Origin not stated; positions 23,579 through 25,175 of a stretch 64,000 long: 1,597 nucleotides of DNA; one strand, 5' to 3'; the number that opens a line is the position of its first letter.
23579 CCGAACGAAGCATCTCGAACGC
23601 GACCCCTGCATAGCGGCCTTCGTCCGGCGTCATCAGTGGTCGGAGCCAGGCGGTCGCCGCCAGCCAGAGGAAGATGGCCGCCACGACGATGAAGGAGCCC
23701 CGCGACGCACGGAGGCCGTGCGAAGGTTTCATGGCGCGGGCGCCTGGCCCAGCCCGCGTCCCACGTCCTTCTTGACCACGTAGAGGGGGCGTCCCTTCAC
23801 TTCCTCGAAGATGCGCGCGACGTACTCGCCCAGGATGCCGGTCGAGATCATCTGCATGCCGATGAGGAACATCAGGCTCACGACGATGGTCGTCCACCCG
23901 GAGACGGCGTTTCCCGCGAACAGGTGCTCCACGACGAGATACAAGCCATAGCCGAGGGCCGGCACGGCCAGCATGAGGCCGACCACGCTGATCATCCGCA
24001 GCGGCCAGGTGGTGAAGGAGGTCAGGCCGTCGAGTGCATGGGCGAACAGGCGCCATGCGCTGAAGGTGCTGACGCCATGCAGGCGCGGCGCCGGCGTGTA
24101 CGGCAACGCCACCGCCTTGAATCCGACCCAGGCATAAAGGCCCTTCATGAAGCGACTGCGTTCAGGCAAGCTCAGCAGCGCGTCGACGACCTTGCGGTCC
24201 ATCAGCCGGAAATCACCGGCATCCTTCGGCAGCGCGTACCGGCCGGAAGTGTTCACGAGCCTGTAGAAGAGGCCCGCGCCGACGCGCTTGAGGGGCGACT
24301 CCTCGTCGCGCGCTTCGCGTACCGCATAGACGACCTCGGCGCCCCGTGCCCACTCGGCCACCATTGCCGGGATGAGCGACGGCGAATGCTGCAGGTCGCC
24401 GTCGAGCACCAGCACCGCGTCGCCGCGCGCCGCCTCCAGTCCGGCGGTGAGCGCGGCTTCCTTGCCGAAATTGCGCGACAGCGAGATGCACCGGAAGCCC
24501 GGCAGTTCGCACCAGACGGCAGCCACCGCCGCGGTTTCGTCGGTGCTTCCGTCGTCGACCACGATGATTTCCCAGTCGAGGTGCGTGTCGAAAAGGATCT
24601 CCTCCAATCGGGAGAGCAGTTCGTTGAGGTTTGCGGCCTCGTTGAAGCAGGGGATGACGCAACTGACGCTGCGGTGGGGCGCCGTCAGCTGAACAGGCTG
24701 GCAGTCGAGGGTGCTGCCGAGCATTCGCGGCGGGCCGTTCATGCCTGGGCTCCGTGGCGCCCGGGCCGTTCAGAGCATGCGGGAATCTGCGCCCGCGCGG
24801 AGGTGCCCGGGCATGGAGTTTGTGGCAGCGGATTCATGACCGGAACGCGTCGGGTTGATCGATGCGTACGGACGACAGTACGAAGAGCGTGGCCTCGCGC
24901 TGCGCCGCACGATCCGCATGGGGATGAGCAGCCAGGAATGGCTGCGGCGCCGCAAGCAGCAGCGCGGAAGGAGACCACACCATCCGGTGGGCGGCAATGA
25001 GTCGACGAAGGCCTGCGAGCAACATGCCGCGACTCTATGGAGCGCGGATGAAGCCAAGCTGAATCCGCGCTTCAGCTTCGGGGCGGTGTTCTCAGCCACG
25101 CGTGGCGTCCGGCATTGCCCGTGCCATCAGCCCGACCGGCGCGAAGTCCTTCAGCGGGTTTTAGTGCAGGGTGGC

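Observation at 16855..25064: Three copies of one promoter architecture define a local regulon, probably with leaderless mRNAs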

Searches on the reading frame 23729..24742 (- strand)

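Call 4: search_protein_families(library=pfam, proteins=[window:23729-24742:-], max_evalue=0.01)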
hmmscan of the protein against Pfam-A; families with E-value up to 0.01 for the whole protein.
window:23729-24742:- (337 aa): 4 families
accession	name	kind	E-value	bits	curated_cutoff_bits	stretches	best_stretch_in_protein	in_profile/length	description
PF00535.33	Glycos_transf_2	-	1.4e-35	123.2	23.3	1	27-189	1-167/168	Glycosyl transferase family 2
PF13641.12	Glyco_tranf_2_3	-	3.8e-09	37.3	27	1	24-156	2-137/230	Glycosyltransferase like family 2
PF10111.15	Glyco_tranf_2_2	-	1.2e-05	25.4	27.3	1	27-128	1-103/276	Glycosyltransferase like family 2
PF13506.12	Glyco_transf_21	-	0.00058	19.8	21.7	1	94-166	18-91/174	Glycosyl transferase family 21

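Call 7: search_protein_families(library=ncbifam, proteins=[window:23729-24742:-], max_evalue=0.001)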
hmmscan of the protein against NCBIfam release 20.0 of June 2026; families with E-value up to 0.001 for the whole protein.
window:23729-24742:- (337 aa): 20 families
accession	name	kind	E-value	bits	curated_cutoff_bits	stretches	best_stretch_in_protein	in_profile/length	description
NF047588.1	GlcsyltransPgfSStrep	equivalog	1.7e-74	250.9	500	1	26-325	3-304/308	glycosyltransferase PgfS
NF007986.1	PRK10714.1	equivalog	2.7e-55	187.6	529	1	24-328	6-313/316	undecaprenyl-phosphate 4-deoxy-4-formamido-L-arabinose transferase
TIGR03937.1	PgaC_IcaA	equivalog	8.3e-18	64.5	422.3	1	23-129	44-148/407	poly-beta-1,6-N-acetyl-D-glucosamine synthase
NF041875.1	EPS_EpsD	equivalog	1.1e-15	57.9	370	1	26-138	1-111/325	exopolysaccharide biosynthesis glycosyltransferase EpsD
TIGR03965.1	mycofact_glyco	equivalog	2.4e-14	53.1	280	1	16-135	65-183/467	mycofactocin biosynthesis glycosyltransferase MftF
TIGR04182.1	glyco_TIGR04182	equivalog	3.9e-13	49.5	325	1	26-155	2-122/293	S-layer glycoprotein N-glycosyltransferase AglJ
NF010496.0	PRK13915.1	equivalog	1.3e-12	47.4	262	1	23-137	30-148/307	glucosyl-3-phosphoglycerate synthase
TIGR04283.1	glyco_like_mftF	equivalog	1.8e-12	47.3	182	1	26-131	1-97/221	TIGR04283 family arsenosugar biosynthesis glycosyltransferase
NF058614.1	PPMAGASynPpgS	equivalog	2.5e-11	43.5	370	1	27-189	3-165/226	polyprenyl-phospho-N-acetylgalactosaminyl synthase PpgS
NF007482.0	PRK10073.1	equivalog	4e-11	42.5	423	1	24-126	6-105/334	glycosyltransferase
TIGR04242.1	nodulat_NodC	equivalog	4.3e-10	39.1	550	1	22-128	46-153/395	chitooligosaccharide synthase NodC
NF047683.1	TeichurnBiosyTuaG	equivalog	1e-09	38.4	400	1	23-119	5-99/252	teichuronic acid biosynthesis protein TuaG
NF038302.1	EPS_HpsE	equivalog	1.2e-09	37.6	300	1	26-116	3-96/307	hormogonium polysaccharide biosynthesis glycosyltransferase HpsE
TIGR03469.1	HpnB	hypoth_equivalog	1.7e-08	33.9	379.25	1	19-133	39-162/386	hopene-associated glycosyltransferase HpnB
NF053739.1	GlytfEpsEBac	equivalog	1.6e-06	27.3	450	1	26-116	3-92/265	glycosyltransferase EpsE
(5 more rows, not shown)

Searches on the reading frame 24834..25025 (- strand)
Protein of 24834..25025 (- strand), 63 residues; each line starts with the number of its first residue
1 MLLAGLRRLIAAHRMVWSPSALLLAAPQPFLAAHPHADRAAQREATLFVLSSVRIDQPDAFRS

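Call 4: search_protein_families(library=pfam, proteins=[window:24834-25025:-], max_evalue=0.01)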
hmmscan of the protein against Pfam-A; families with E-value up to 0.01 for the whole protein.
window:24834-25025:- (63 aa): 0 families

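Call 7: search_protein_families(library=ncbifam, proteins=[window:24834-25025:-], max_evalue=0.001)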
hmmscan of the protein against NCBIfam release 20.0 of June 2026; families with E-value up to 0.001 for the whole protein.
window:24834-25025:- (63 aa): 0 families

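Call 47: search_protein_families(library=pfam, proteins=[window:24834-25025:-], max_evalue=1)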
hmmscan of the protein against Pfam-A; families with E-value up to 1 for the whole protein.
window:24834-25025:- (63 aa): 1 family
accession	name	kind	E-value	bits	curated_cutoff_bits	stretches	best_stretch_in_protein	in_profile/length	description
PF19997.5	ivWA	-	0.13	11.9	35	1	21-53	146-179/253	vWA domain found in the FtsH ternary systems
